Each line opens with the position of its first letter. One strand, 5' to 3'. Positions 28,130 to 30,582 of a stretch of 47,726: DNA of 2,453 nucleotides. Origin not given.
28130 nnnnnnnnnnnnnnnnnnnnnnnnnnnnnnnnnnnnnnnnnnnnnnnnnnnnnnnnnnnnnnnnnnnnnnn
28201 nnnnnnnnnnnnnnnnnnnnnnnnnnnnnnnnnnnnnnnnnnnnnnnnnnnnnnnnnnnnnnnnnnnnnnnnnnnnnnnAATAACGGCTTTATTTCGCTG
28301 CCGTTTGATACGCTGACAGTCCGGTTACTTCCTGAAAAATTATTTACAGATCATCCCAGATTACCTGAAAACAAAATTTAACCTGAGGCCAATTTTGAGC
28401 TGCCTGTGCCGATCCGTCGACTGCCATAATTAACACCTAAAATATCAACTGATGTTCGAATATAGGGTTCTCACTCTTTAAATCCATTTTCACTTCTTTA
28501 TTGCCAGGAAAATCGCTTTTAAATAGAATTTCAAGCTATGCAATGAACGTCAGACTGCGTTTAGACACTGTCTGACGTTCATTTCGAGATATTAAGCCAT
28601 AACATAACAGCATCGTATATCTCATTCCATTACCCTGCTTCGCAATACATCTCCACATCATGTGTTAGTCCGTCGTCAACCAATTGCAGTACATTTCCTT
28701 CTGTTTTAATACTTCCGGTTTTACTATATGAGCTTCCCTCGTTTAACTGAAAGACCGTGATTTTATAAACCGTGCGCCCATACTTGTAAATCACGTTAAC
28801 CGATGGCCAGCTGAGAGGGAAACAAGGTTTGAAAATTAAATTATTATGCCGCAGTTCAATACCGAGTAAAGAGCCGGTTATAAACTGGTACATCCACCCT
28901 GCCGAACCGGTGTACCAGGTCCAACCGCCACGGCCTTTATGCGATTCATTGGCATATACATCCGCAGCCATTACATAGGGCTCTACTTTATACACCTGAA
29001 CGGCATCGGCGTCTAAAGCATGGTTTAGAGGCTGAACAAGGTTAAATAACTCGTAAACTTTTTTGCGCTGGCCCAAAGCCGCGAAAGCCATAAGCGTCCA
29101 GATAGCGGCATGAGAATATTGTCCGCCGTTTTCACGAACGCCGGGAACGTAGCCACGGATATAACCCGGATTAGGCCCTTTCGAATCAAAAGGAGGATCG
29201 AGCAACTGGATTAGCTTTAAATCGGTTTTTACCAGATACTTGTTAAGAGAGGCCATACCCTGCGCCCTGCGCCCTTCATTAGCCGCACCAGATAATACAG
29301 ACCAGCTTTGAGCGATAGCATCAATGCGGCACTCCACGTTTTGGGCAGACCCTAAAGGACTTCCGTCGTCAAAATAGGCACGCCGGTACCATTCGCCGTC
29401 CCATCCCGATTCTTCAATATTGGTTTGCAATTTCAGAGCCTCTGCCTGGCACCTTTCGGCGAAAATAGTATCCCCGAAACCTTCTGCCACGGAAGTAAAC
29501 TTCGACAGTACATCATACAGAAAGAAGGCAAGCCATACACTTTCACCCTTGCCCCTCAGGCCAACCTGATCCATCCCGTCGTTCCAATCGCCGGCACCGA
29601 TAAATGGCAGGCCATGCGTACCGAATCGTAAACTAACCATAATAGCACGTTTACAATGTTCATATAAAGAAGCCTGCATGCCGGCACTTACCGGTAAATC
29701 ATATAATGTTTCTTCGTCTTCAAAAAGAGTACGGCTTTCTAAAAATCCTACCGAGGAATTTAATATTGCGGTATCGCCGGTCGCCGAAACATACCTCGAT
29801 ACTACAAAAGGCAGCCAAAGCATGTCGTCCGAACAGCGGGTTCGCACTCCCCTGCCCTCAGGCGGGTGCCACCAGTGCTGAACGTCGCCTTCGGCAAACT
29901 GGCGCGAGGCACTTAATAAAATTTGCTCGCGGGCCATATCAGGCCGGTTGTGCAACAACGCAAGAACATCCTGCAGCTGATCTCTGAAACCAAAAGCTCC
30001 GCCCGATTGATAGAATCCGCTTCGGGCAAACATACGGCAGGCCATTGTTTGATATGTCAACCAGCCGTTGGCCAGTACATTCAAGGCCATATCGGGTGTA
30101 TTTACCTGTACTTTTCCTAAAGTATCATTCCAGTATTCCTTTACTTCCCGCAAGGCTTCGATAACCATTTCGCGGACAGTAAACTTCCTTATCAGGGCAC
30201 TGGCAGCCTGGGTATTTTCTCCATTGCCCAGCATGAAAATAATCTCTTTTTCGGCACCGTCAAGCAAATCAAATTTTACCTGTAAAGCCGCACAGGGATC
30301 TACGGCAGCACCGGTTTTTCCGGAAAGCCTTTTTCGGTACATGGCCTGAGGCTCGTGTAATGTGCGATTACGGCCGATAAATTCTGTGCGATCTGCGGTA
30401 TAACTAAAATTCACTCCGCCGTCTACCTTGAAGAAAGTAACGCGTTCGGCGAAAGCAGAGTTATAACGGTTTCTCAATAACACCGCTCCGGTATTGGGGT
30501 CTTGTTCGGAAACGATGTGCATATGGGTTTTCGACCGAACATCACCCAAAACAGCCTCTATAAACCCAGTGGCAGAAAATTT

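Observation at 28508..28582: A repeated nested-palindrome intergenic element occurs 3' of both the cgs-like gene and the flotillin gene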

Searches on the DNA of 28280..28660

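Call 42: search_rna_families(source=window, start=28280, end=28660, threshold=evalue, max_evalue=10)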
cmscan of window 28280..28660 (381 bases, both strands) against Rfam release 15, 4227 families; matches with E-value up to 10: 5.
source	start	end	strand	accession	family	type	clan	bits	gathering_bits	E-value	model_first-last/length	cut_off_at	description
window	28542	28583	-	RF03790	MIR8008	Gene; miRNA;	-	18.6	66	0.34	8-46/55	no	MIR8008 microRNA precursor family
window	28539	28590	+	RF01013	mir-577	Gene; miRNA;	-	15.6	100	3.7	1-86/86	no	mir-577 microRNA precursor family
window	28538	28585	-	RF03621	MIR4245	Gene; miRNA;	-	15.4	74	6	1-128/128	no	MIR4245 microRNA precursor family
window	28460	28552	-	RF01496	Afu_182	Gene; sRNA;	-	13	65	4.9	1-195/195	no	A. fumigatus sRNA Afu_182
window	28543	28581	-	RF00130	mir-192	Gene; miRNA;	-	12.3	54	9.9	18-59/76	no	mir-192/215 microRNA precursor family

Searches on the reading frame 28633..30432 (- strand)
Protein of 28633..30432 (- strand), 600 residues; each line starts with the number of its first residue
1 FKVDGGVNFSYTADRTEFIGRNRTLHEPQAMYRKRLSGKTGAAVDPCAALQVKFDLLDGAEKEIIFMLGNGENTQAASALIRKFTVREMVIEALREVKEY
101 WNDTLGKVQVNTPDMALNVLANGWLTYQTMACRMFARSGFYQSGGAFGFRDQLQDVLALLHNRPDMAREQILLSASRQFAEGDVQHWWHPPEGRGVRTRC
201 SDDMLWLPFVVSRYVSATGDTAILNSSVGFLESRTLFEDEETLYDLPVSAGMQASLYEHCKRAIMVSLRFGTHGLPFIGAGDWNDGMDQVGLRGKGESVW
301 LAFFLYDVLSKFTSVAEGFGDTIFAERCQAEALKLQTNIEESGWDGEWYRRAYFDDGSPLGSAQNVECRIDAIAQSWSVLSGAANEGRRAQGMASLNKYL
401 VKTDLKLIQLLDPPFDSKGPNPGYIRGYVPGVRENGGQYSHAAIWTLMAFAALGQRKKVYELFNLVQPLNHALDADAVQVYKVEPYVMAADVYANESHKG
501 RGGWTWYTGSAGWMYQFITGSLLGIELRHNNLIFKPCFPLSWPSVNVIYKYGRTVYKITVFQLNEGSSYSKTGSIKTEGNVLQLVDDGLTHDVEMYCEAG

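Call 33: find_homologous_proteins(query=window:28633-30432:-, max_evalue=1e-30)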
Query window:28633-30432:- (600 aa): 8000 proteins with E <= 1e-30 among 8000 candidates; the best 120 are listed.
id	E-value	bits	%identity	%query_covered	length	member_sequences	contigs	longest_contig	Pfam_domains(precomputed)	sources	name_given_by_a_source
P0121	0.0e+0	1070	75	99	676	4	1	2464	PF06165.19,PF17167.11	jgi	jgi:cellobiose phosphorylase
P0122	0.0e+0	1064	75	99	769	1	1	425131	PF06165.19,PF17167.11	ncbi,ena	-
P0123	0.0e+0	1046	73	99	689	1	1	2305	PF06165.19,PF17167.11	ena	-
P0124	0.0e+0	1044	73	100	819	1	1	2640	PF06165.19,PF17167.11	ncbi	ncbi:MAG: cyclic beta 1-2 glucan synthetase, partial [Chitinophagaceae bacterium]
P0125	0.0e+0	1039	72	99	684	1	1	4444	PF06165.19,PF17167.11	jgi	-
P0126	0.0e+0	1029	73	100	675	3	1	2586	PF06165.19,PF17167.11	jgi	jgi:cellobiose phosphorylase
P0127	0.0e+0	1027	73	100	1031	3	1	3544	PF06165.19,PF17167.11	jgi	jgi:cellobiose phosphorylase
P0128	0.0e+0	1024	72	99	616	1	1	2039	PF06165.19,PF17167.11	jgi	jgi:cellobiose phosphorylase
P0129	0.0e+0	1024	73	99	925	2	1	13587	PF06165.19,PF17167.11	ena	-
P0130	0.0e+0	1012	72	99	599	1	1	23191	PF06165.19,PF17167.11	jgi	jgi:cellobiose phosphorylase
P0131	5.9e-289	978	70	100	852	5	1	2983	PF06165.19,PF17167.11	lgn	-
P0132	6.9e-288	974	69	100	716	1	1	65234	PF06165.19,PF17167.11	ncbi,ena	-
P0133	4.8e-287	972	68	100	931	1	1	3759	PF03633.21,PF06165.19,PF17167.11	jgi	jgi:cellobiose phosphorylase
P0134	1.0e-286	970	73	92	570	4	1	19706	PF06165.19,PF17167.11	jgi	jgi:cellobiose phosphorylase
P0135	1.3e-282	957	68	100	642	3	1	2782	PF06165.19,PF17167.11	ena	-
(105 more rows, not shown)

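Call 38: find_encoding_contigs(protein=P0122, flank=10000, max_places=3)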
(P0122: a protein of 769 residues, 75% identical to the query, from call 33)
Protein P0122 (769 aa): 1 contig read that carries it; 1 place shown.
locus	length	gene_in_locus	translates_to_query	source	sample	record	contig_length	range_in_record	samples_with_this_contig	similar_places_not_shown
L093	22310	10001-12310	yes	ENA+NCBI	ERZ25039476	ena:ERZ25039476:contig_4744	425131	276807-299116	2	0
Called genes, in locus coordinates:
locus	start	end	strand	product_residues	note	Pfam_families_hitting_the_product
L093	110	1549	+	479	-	PF00072:Response_reg (weak), PF00989:PAS (weak), PF08447:PAS_3, PF07730:HisKA_3, PF02518:HATPase_c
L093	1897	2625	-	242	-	PF06439:3keto-disac_hyd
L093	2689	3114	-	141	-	PF00072:Response_reg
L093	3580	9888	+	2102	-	PF10091:Glycoamylase, PF06165:GH94_b-supersand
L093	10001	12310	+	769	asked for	PF06165:GH94_b-supersand, PF17167:Glyco_hydro_94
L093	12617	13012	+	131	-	PF07883:Cupin_2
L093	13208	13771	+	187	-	PF00583:Acetyltransf_1, PF13508:Acetyltransf_7, PF13673:Acetyltransf_10, PF08445:FR47 (weak)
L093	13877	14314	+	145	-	-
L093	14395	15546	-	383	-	PF01551:Peptidase_M23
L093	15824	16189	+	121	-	-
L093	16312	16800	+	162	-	PF10648:Gmad2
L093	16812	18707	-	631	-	PF00999:Na_H_Exchanger, PF02254:TrkA_N, PF27452:KefB_C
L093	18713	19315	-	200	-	PF02525:Flavodoxin_2, PF03358:FMN_red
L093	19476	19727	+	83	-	-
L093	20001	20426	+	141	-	PF10604:Polyketide_cyc2 (weak), PF08327:AHSA1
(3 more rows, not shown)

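Call 39: find_encoding_contigs(protein=P0130, flank=10000, max_places=3)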
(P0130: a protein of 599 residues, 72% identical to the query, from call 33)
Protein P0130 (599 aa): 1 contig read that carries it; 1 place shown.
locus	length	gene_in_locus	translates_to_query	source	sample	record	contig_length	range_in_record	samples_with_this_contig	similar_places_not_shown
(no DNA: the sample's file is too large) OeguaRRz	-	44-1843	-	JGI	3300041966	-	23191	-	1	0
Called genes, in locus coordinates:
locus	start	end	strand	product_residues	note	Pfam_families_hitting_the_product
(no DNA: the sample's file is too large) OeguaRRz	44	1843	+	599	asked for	PF06165:GH94_b-supersand, PF17167:Glyco_hydro_94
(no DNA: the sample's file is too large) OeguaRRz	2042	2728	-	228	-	-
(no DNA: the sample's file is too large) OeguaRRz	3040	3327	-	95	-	PF00076:RRM_1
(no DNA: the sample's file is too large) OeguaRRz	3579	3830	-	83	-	-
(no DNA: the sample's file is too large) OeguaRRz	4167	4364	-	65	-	-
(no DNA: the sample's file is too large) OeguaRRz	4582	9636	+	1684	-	PF04357:TamB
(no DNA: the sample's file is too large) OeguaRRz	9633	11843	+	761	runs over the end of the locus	PF07244:POTRA (faint), PF01103:Omp85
